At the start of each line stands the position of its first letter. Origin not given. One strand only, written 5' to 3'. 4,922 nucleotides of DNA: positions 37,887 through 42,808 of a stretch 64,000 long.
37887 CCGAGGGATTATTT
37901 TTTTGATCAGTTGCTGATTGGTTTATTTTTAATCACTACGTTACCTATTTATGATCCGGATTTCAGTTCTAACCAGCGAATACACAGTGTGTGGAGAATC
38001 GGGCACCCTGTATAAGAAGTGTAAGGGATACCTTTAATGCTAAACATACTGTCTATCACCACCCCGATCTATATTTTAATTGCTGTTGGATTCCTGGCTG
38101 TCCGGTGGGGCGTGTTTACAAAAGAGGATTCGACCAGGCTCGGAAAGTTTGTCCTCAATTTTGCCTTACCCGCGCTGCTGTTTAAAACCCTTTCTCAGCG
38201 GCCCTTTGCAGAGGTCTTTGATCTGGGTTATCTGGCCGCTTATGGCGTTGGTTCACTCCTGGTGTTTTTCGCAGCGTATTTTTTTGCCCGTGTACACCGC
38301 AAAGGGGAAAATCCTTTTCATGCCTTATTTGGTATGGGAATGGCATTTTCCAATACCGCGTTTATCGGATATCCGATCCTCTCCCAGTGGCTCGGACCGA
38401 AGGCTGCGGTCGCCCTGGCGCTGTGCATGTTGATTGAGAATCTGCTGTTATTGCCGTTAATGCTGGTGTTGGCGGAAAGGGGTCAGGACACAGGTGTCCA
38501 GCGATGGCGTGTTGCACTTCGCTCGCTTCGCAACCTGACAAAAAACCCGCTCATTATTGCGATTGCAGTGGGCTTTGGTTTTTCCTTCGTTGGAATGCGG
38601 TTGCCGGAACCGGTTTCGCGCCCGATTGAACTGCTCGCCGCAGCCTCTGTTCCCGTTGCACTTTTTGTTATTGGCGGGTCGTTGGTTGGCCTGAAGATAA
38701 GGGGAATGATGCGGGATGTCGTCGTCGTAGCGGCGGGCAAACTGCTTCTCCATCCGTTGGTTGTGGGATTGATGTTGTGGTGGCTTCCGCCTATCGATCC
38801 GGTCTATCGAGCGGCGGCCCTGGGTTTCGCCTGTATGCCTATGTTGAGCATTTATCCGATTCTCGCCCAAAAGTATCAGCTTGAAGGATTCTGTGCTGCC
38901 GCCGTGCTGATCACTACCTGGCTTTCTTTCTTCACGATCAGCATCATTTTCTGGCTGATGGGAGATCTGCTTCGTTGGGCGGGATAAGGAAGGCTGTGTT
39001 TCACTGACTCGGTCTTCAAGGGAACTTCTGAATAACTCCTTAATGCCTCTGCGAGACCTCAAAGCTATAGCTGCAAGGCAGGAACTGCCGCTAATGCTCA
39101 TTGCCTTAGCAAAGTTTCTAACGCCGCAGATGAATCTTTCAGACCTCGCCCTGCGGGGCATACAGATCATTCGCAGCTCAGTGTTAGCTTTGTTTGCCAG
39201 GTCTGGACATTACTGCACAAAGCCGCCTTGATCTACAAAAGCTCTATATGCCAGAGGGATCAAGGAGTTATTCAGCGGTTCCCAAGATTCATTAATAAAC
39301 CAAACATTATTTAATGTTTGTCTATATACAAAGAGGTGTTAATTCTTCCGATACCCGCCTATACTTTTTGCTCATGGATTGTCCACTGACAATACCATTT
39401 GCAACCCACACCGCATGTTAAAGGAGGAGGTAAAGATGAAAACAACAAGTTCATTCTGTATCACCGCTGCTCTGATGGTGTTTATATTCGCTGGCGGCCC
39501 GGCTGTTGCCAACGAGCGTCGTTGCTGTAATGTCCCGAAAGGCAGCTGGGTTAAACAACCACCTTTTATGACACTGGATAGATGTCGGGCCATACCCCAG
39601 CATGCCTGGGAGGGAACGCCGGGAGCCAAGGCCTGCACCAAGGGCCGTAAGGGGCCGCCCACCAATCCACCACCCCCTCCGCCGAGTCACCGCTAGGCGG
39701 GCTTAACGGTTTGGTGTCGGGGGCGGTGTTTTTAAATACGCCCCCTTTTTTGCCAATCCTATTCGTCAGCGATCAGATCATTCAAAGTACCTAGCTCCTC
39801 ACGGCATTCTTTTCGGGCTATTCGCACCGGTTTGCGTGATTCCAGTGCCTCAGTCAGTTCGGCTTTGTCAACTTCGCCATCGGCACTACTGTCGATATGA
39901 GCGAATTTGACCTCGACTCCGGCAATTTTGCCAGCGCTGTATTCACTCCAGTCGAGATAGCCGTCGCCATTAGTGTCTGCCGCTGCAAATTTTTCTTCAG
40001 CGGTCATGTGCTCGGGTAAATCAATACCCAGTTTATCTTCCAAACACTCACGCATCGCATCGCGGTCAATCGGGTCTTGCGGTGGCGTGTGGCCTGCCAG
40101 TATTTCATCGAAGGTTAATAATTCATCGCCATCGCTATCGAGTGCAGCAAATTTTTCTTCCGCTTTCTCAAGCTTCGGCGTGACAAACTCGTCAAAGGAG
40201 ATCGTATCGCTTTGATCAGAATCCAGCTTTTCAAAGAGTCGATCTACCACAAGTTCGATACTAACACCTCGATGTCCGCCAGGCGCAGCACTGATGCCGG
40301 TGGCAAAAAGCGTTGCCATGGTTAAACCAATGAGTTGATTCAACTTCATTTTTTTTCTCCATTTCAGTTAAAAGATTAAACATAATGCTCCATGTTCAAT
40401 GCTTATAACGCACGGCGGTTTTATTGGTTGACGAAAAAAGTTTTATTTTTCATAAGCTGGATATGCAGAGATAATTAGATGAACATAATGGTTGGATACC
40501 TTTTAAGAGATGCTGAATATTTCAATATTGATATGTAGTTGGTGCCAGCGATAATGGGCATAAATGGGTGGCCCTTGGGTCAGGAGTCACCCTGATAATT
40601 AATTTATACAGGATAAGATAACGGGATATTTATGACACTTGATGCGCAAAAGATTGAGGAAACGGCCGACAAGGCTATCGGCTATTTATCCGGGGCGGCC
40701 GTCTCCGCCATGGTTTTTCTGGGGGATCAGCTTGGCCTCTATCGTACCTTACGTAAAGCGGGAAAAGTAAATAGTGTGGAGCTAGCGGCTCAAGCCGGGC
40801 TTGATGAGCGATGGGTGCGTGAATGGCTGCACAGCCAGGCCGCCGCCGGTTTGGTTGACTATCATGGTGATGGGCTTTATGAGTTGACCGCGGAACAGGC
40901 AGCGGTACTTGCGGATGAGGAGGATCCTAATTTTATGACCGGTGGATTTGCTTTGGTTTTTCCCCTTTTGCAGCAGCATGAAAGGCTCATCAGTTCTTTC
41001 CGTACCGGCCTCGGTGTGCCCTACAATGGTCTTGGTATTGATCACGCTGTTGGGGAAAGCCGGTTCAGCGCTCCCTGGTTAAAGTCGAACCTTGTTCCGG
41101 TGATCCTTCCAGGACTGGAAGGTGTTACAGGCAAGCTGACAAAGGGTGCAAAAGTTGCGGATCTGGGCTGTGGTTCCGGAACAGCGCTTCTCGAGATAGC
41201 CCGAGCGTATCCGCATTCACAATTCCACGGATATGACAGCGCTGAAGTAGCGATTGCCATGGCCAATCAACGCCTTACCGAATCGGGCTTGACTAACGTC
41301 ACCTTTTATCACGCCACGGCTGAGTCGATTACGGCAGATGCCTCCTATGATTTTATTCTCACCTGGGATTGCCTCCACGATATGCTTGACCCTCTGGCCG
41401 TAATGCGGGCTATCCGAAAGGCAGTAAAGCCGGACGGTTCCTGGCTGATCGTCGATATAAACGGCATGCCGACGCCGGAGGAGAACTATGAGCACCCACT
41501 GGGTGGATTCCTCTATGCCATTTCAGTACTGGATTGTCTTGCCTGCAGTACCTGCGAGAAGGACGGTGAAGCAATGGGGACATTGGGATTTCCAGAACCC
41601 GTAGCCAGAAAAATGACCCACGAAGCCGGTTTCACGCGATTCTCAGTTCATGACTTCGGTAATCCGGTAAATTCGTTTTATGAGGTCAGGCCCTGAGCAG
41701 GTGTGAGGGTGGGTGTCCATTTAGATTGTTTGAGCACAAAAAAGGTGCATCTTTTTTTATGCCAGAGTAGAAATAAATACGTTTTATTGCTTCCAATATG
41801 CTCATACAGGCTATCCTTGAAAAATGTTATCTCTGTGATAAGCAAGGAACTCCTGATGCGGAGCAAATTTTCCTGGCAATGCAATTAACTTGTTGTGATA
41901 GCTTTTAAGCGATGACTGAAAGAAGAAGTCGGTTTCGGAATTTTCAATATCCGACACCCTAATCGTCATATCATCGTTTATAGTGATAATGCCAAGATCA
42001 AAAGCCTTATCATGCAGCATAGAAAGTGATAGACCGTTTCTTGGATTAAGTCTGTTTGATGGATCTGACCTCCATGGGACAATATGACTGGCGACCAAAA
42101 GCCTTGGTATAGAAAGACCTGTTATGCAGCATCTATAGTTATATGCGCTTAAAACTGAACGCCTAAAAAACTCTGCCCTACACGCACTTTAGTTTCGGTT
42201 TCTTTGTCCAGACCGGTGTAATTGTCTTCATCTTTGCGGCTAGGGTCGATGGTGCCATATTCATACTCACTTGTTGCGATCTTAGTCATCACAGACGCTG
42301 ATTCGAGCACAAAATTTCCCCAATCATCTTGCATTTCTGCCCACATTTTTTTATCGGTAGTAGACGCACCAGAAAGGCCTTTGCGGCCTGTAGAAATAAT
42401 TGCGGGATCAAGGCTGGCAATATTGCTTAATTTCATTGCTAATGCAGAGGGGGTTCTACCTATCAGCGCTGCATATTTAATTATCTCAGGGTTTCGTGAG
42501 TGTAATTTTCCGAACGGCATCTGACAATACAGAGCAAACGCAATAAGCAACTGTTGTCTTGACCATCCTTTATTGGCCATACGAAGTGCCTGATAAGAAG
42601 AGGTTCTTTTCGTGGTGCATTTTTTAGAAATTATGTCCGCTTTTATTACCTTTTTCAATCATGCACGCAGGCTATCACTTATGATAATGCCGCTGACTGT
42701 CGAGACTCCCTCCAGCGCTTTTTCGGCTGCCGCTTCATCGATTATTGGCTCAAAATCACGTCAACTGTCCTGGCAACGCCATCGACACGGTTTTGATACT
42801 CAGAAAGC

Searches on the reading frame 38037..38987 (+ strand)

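Call 33: search_protein_families(library=pfam, proteins=[window:38037-38987:+], max_evalue=0.00001)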
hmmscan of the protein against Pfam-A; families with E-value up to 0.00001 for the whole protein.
window:38037-38987:+ (316 aa): 1 family
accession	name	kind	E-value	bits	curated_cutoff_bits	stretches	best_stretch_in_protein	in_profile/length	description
PF03547.23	Mem_trans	-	3e-28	98.8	25.7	1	10-304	8-342/343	Membrane transport protein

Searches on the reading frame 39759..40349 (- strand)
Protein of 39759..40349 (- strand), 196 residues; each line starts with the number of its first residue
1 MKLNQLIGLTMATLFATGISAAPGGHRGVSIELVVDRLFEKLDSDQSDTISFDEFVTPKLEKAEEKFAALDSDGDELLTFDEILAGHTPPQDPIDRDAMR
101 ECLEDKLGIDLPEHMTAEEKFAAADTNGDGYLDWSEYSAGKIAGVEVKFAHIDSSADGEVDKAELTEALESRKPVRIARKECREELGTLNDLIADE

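Call 3: search_protein_families(library=pfam, proteins=[window:39759-40349:-], max_evalue=1)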
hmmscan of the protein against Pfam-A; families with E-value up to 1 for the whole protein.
window:39759-40349:- (196 aa): 7 families
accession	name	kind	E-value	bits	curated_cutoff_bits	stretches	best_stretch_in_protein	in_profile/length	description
PF13499.12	EF-hand_7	-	3.8e-18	66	30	3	61-138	2-63/67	EF-hand domain pair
PF00036.39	EF-hand_1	-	1.3e-16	59.3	25.4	4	35-56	2-23/29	EF hand domain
PF13405.12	EF-hand_6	-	1.1e-14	53.1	25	4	118-136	3-21/30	EF-hand domain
PF13202.12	EF-hand_5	-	2.8e-10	39.6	25.9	2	121-138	5-22/25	EF hand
PF13833.12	EF-hand_8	-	8.8e-10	38.6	28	1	92-137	3-47/54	EF-hand domain pair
PF10591.15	SPARC_Ca_bdg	-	0.00044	21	22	0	145-167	56-78/113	Secreted protein acidic and rich in cysteine Ca binding region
PF01839.29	FG-GAP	-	0.059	13.7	22.1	1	121-133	5-17/37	FG-GAP repeat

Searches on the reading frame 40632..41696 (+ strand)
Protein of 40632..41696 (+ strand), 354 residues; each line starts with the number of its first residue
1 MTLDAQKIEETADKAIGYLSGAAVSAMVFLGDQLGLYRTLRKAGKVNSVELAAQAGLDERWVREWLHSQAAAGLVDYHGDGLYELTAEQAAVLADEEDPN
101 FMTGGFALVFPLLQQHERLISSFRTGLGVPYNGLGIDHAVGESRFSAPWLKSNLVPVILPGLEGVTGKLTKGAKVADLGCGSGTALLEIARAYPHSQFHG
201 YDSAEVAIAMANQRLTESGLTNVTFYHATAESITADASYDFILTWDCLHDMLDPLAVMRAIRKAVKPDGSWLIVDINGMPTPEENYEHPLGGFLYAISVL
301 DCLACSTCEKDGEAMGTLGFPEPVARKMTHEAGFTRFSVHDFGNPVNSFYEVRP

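Call 3: search_protein_families(library=pfam, proteins=[window:40632-41696:+], max_evalue=1)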
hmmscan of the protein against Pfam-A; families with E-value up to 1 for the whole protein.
window:40632-41696:+ (354 aa): 21 families
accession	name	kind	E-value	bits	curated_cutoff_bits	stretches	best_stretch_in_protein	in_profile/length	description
PF13847.12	Methyltransf_31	-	5e-21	75.4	27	1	170-277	2-113/145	Methyltransferase domain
PF13649.12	Methyltransf_25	-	7.4e-17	62.3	27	1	175-269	1-97/97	Methyltransferase domain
PF08242.18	Methyltransf_12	-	3.9e-16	60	30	1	177-269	2-96/98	Methyltransferase domain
PF21320.3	HTH_65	-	5.7e-15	55.7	24.1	1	22-94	1-74/75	Rv2258c-like winged HTH domain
PF13489.12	Methyltransf_23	-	3.5e-14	53.3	27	1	168-277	19-120/164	Methyltransferase domain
PF08241.18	Methyltransf_11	-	7.5e-14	52.6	21.2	1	177-271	2-93/95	Methyltransferase domain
PF05175.20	MTS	-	4.6e-11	43.1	23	1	171-280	31-145/170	Methyltransferase small domain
PF00891.24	Methyltransf_2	-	1.7e-08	34.5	22.3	1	171-282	62-173/210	O-methyltransferase domain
PF01209.24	Ubie_methyltran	-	4.4e-08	33.2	20.1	1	170-277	46-155/233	ubiE/COQ5 methyltransferase family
PF02390.23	Methyltransf_4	-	3e-06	27.2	24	1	174-230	4-60/173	Putative methyltransferase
PF03848.20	TehB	-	3.9e-05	23.6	20.4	1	168-274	27-133/193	Tellurite resistance protein TehB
PF06325.19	PrmA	-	0.00012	22.1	22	1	169-271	159-256/296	Ribosomal protein L11 methyltransferase (PrmA)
PF03291.22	mRNA_G-N7_MeTrfase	-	0.0026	17.4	26.6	1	149-241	43-130/315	mRNA (guanine-N(7))-methyltransferase domain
PF08100.18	Dimerisation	-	0.004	17.4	25.6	1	9-87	3-85/93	O-methyltransferase dimerisation domain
PF24675.1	NpmA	-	0.012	15.4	60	1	175-235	27-91/214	16S rRNA (adenine(1408)-N(1))-methyltransferase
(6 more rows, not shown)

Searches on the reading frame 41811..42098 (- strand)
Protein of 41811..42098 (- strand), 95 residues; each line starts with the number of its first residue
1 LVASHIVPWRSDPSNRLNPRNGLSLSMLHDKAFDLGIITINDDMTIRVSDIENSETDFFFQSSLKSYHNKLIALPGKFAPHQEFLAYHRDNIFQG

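Call 3: search_protein_families(library=pfam, proteins=[window:41811-42098:-], max_evalue=1)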
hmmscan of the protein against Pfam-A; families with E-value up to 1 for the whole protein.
window:41811-42098:- (95 aa): 1 family
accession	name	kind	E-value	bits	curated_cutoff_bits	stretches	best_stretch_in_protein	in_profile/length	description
PF13391.12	HNH_2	-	3.7e-07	30.3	21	1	2-41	13-66/66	HNH endonuclease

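Call 4: search_protein_families(library=ncbifam, proteins=[window:41811-42098:-], max_evalue=1)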
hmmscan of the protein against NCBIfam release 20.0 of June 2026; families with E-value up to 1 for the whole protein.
window:41811-42098:- (95 aa): 1 family
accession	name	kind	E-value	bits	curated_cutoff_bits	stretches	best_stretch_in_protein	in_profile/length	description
NF045808.1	PT-DNA_restrict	exception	1.1e-12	47.7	180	1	3-94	195-284/284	phosphorothioated DNA-binding restriction endonuclease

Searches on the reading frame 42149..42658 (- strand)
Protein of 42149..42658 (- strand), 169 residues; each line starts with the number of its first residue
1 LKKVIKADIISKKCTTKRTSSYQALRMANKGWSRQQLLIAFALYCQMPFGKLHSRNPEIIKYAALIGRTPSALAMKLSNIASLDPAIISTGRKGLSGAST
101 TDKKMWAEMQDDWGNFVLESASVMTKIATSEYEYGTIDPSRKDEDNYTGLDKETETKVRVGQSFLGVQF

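Call 3: search_protein_families(library=pfam, proteins=[window:42149-42658:-], max_evalue=1)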
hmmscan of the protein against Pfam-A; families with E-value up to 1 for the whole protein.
window:42149-42658:- (169 aa): 2 families
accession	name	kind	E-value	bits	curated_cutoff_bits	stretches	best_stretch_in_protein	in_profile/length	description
PF11871.13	DUF3391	-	0.055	14.4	27.8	1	115-158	31-74/136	Domain of unknown function (DUF3391)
PF15350.11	ETAA1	-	0.093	11.3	27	1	65-163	260-358/818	Ewing's tumour-associated antigen 1 homologue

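Call 4: search_protein_families(library=ncbifam, proteins=[window:42149-42658:-], max_evalue=1)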
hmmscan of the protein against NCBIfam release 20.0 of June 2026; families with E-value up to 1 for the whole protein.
window:42149-42658:- (169 aa): 0 families
